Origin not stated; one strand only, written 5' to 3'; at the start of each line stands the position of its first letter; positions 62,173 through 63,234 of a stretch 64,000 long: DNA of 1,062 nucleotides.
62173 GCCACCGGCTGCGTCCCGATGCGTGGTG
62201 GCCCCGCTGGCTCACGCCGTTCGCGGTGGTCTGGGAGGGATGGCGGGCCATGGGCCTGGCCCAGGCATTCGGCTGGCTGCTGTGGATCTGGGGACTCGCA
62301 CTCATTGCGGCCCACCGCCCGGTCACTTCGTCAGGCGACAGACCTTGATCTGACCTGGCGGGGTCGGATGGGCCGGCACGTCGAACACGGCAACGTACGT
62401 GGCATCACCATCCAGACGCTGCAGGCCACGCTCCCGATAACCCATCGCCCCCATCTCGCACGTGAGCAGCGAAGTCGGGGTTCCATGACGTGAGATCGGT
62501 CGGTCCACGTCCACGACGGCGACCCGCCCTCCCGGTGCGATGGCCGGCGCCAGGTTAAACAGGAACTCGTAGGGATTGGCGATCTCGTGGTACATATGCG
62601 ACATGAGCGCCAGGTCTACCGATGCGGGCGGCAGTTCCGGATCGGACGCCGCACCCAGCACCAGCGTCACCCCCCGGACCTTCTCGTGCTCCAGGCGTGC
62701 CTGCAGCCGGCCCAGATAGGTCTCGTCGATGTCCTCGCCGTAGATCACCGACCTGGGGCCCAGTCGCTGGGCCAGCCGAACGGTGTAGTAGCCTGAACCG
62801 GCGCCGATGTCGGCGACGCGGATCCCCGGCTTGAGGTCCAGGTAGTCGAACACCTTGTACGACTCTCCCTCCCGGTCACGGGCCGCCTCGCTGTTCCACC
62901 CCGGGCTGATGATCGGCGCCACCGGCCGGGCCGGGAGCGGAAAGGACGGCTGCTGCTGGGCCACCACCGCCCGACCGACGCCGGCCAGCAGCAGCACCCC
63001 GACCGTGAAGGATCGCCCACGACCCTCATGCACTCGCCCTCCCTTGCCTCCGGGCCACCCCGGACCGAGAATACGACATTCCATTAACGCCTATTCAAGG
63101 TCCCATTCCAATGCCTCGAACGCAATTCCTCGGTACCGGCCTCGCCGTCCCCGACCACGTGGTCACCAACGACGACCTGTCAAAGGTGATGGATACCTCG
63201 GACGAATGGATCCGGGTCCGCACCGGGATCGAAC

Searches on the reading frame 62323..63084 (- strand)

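Call 9: search_protein_families(library=pfam, proteins=[window:62323-63084:-], max_evalue=0.01)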
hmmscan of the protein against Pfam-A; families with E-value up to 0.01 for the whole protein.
window:62323-63084:- (253 aa): 10 families
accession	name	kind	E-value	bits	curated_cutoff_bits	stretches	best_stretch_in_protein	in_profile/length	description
PF08241.18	Methyltransf_11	-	8.5e-12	46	21.2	1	92-189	2-94/95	Methyltransferase domain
PF13847.12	Methyltransf_31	-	8.7e-12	45.4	27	1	85-194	2-113/145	Methyltransferase domain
PF13649.12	Methyltransf_25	-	2.2e-11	44.7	27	1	90-186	1-97/97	Methyltransferase domain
PF08242.18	Methyltransf_12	-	2.2e-10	41.6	30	1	92-188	2-98/98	Methyltransferase domain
PF01209.24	Ubie_methyltran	-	2e-07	31.1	20.1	1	78-197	39-158/233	ubiE/COQ5 methyltransferase family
PF13489.12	Methyltransf_23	-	6.7e-07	29.6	27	1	84-197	20-123/164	Methyltransferase domain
PF01135.25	PCMT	-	3.8e-06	27.3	20.3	1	78-144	65-131/210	Protein-L-isoaspartate(D-aspartate) O-methyltransferase (PCMT)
PF00891.24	Methyltransf_2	-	0.00044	20.1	22.3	1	77-211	53-184/210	O-methyltransferase domain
PF00398.26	RrnaAD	-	0.00094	18.8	24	1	77-136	21-78/263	Ribosomal RNA adenine dimethylase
PF08003.17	Methyltransf_9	-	0.003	17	23.8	1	83-188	113-215/315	Protein of unknown function (DUF1698)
